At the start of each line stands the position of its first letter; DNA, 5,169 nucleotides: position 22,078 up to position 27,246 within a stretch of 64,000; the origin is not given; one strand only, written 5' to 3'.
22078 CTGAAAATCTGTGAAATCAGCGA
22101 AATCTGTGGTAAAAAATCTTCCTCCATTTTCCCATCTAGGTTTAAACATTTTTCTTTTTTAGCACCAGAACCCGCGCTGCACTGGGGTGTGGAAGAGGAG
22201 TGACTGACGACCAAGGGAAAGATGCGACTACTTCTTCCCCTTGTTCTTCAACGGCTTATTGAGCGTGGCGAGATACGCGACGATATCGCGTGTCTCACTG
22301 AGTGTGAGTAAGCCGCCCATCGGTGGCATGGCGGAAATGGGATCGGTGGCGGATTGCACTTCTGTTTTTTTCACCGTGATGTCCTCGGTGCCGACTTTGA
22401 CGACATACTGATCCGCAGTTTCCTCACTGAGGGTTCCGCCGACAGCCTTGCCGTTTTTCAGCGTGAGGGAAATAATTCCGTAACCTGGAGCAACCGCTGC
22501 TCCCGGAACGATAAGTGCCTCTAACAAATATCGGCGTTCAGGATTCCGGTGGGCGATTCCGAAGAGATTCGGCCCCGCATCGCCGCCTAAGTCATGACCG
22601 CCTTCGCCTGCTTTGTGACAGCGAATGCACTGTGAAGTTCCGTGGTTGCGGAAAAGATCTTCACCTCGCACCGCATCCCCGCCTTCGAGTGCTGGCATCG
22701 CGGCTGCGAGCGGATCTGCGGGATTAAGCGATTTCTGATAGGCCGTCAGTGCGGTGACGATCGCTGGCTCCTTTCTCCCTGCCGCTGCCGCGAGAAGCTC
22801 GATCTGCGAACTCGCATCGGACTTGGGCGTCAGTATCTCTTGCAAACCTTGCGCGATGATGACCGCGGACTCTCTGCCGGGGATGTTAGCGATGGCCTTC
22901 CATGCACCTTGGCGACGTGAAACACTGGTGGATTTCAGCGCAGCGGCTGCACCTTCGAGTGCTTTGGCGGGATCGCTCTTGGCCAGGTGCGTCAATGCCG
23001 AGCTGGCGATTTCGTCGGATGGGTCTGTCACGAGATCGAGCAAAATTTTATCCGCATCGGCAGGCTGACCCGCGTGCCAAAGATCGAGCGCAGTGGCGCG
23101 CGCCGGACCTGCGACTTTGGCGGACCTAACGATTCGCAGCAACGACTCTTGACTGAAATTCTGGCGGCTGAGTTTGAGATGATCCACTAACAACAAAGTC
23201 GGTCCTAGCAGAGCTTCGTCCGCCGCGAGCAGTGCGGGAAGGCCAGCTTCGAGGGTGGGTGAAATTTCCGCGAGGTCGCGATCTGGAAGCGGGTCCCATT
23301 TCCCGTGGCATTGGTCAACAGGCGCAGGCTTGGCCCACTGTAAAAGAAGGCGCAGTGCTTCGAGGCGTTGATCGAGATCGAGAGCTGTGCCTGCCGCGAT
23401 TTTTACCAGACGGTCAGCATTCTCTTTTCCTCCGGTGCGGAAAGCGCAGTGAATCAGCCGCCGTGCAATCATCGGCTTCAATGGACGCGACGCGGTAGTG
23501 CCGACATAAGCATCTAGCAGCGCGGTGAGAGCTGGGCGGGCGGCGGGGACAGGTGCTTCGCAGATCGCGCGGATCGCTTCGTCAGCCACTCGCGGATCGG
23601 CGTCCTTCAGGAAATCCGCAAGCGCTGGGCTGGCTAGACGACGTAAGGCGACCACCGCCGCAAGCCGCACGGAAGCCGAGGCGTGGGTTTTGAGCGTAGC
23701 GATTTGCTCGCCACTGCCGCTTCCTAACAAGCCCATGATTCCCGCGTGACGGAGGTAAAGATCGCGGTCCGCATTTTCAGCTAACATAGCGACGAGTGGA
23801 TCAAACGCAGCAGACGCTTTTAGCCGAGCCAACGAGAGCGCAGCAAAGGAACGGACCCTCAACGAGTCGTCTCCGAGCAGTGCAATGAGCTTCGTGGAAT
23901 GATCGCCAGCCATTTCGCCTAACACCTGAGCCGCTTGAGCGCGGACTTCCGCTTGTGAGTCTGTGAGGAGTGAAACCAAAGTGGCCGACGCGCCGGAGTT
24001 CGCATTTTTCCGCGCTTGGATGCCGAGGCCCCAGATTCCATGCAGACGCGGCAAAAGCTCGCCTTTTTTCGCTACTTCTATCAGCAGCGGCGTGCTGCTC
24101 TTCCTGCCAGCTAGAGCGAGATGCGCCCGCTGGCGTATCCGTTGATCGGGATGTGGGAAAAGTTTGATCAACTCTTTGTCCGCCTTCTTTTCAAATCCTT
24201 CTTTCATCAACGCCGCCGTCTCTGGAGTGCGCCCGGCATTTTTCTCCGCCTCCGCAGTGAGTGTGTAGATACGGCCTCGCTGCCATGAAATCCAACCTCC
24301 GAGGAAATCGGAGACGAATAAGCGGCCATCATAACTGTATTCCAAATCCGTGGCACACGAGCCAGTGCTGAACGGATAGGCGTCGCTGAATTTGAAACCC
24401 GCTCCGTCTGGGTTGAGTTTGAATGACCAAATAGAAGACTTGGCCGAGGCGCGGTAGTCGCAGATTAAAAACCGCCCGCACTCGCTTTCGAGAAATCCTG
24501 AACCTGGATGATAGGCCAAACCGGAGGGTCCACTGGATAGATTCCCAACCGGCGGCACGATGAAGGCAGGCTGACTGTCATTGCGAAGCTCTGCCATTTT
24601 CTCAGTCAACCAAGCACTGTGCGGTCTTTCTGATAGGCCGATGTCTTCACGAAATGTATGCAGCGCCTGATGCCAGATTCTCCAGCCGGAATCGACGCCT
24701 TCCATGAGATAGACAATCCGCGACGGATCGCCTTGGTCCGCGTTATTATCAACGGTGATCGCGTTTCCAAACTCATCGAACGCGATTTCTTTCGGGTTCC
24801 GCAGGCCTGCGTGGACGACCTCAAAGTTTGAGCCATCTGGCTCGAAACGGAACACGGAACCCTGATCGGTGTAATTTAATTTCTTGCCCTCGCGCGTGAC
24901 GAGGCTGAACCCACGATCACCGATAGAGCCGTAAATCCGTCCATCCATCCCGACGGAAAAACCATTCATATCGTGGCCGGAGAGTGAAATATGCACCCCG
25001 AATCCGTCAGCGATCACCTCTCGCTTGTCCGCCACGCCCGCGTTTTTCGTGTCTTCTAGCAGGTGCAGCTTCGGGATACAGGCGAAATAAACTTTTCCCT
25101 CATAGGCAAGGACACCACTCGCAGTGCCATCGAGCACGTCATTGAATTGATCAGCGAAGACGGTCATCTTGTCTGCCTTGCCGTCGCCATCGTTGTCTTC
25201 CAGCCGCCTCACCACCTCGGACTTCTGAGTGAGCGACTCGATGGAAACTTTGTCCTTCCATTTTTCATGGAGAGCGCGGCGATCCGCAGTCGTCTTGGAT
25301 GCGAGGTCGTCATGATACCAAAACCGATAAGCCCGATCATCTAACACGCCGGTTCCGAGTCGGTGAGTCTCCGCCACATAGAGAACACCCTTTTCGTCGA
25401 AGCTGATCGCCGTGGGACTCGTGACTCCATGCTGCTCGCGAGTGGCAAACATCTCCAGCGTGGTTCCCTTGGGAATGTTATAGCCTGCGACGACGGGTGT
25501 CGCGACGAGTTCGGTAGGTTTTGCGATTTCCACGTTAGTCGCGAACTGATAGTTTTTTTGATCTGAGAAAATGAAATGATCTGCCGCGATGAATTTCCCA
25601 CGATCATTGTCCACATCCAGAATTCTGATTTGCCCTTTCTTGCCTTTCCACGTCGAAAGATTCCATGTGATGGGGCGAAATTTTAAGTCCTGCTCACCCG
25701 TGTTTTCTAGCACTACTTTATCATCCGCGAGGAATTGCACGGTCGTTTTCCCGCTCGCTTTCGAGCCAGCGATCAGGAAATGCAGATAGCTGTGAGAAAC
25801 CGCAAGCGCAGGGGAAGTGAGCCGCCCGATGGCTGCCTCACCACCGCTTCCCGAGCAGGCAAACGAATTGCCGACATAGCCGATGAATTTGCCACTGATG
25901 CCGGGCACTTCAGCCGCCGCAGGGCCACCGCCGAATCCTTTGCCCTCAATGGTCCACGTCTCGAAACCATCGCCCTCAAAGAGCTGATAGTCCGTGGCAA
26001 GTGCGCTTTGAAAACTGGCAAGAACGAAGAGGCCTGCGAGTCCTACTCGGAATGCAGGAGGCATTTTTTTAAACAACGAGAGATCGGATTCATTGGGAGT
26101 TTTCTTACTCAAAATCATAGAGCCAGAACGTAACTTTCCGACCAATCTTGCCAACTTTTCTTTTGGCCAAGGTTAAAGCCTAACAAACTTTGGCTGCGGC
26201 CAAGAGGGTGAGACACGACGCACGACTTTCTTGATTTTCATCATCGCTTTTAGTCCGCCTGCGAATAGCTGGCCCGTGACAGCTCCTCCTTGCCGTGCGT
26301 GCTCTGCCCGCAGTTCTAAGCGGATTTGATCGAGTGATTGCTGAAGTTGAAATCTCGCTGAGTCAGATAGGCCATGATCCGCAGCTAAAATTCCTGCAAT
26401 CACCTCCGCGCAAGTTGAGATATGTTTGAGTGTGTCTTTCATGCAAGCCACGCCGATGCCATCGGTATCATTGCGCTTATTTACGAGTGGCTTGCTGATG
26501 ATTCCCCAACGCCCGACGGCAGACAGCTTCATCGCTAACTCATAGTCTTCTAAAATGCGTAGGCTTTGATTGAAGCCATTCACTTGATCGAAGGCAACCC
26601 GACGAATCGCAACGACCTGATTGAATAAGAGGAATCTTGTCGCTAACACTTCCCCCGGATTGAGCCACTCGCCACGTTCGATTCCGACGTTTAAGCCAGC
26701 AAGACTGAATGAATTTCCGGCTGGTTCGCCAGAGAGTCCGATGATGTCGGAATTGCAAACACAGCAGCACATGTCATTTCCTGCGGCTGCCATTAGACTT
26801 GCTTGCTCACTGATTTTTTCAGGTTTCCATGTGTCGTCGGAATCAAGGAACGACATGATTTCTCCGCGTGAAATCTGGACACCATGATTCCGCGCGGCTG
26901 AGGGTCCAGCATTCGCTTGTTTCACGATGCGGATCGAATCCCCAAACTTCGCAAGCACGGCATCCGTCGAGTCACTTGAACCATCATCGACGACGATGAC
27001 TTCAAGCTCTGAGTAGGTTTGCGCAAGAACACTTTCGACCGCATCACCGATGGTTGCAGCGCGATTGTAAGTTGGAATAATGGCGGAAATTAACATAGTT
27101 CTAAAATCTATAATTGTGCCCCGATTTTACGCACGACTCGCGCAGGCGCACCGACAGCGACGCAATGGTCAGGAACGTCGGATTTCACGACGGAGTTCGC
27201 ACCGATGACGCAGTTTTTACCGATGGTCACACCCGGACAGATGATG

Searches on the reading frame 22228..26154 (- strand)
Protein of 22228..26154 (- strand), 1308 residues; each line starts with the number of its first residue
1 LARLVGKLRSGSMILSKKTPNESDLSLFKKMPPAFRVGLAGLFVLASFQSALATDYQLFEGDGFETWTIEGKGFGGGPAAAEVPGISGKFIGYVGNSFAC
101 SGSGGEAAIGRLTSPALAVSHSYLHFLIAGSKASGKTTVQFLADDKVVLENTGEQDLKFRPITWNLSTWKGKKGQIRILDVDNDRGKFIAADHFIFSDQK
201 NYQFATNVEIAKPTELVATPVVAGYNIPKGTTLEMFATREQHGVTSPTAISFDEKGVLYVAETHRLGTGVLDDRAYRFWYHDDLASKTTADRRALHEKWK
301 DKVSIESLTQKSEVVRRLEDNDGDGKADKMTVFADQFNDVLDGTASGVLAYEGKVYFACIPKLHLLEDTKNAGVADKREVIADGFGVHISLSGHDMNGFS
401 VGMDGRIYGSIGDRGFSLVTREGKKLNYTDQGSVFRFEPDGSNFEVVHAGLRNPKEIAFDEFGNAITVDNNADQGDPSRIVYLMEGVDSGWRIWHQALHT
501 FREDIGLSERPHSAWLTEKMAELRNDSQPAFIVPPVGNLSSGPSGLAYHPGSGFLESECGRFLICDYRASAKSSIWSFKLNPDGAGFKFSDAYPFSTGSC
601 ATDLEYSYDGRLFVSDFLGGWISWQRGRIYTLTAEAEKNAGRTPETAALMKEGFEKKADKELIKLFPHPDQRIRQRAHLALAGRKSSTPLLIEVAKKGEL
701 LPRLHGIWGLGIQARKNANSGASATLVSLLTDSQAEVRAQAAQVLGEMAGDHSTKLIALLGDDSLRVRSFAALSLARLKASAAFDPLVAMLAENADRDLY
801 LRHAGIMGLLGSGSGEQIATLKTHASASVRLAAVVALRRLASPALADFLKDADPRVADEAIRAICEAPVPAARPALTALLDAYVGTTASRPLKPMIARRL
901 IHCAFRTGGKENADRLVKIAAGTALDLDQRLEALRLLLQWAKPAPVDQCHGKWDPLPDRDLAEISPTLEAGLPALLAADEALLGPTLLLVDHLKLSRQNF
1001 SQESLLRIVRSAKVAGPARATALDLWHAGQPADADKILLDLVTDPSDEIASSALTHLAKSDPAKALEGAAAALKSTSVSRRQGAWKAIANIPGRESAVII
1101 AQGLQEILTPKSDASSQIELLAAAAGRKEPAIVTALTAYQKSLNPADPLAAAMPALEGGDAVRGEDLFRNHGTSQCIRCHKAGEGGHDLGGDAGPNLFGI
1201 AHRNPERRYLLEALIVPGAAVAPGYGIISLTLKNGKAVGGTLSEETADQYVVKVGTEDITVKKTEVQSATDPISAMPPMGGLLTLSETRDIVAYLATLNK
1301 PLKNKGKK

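Call 20: search_protein_families(library=pfam, proteins=[window:22228-26154:-], max_evalue=0.0001)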
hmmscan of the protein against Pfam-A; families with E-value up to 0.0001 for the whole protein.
window:22228-26154:- (1308 aa): 4 families
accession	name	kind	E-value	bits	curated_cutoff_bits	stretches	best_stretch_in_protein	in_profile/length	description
PF23500.1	DUF7133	-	3.2e-30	106.2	27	1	226-475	10-211/385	Domain of unknown function (DUF7133)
PF13646.12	HEAT_2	-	3.1e-18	66.3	27.7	1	724-798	2-78/88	HEAT repeats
PF02985.28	HEAT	-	1e-07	32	23.5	0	726-749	5-28/31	HEAT repeat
PF13442.11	Cytochrome_CBB3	-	2.6e-05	24.9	27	0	1161-1203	3-33/68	Cytochrome C oxidase, cbb3-type, subunit III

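Call 22: search_protein_families(library=ncbifam, proteins=[window:22228-26154:-], max_evalue=0.001)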
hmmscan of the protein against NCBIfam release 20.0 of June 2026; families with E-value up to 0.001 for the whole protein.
window:22228-26154:- (1308 aa): 6 families
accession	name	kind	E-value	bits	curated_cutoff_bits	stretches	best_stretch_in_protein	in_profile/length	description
TIGR02604.1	Piru_Ver_Nterm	subfamily_domain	2.8e-31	109.2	122.2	1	315-620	49-342/367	PVC-type heme-binding CxxCH protein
TIGR02603.1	CxxCH_TIGR02603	domain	3.1e-19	69.3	68.15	1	1159-1297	1-133/134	putative heme-binding domain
NF033206.1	ScyE_fam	subfamily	5.4e-07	29.5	80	0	430-468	232-269/333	ScyD/ScyE family protein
TIGR04485.1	thiosulf_SoxX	equivalog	4.7e-06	27.2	61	1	1174-1298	3-78/78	sulfur oxidation c-type cytochrome SoxX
NF010374.0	PRK13800.1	equivalog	0.00051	18.4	1196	0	717-811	772-865/898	fumarate reductase/succinate dehydrogenase flavoprotein subunit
NF045915.1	PhycobilmeDegNblB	equivalog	0.00076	19.1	300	0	719-881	30-202/214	phycobilisome degradation protein NblB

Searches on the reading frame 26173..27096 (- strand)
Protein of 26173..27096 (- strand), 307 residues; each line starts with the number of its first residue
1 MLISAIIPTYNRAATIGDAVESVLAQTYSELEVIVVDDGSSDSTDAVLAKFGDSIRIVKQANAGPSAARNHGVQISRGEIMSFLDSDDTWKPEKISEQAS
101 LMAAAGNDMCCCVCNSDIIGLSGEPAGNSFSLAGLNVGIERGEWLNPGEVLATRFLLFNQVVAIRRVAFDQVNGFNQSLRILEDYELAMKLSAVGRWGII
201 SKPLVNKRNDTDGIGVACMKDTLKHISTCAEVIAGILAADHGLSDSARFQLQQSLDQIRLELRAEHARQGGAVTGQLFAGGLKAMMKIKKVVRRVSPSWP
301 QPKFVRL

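Call 21: search_protein_families(library=pfam, proteins=[window:26173-27096:-], max_evalue=0.0001)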
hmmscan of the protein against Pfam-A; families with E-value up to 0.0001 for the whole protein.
window:26173-27096:- (307 aa): 3 families
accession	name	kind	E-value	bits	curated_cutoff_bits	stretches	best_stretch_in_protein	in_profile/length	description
PF00535.33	Glycos_transf_2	-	2.6e-34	119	23.3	1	4-116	1-117/168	Glycosyl transferase family 2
PF10111.15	Glyco_tranf_2_2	-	3.2e-14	53.5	27.3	1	4-103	1-107/276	Glycosyltransferase like family 2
PF13641.12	Glyco_tranf_2_3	-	2.6e-12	47.7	27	1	3-102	3-111/230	Glycosyltransferase like family 2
